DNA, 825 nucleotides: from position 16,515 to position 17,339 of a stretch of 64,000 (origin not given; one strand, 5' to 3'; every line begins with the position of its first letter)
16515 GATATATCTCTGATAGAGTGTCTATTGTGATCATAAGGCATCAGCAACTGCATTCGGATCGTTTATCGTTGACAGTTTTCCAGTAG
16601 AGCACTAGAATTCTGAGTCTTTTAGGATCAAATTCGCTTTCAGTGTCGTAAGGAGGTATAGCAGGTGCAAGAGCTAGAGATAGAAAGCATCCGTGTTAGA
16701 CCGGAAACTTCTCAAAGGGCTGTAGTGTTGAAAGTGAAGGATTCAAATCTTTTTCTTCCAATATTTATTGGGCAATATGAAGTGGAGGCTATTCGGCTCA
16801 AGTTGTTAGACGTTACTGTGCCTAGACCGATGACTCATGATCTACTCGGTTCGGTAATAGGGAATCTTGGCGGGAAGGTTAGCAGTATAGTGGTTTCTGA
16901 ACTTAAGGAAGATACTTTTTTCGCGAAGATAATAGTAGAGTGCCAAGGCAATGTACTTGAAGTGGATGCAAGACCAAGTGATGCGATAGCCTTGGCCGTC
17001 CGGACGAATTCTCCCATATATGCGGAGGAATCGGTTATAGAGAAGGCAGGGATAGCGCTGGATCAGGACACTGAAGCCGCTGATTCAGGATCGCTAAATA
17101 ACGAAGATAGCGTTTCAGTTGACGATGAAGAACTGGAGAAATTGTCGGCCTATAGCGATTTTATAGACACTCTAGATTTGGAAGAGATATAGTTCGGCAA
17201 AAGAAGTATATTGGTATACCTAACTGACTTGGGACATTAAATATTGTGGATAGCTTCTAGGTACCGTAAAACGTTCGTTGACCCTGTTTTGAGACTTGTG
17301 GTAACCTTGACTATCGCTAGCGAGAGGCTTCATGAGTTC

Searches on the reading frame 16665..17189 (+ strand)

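Call 68: search_protein_families(library=pfam, proteins=[window:16665-17189:+], max_evalue=0.1)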
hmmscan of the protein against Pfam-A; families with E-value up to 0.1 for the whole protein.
window:16665-17189:+ (175 aa): 2 families
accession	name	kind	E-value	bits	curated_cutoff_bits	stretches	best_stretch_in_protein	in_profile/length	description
PF02577.19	BFN_dom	-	1.5e-37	128.3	27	1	20-131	1-110/112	Bifunctional nuclease domain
PF06113.17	BRE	-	0.051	12.9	25.8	1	59-115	235-291/320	Brain and reproductive organ-expressed protein (BRE)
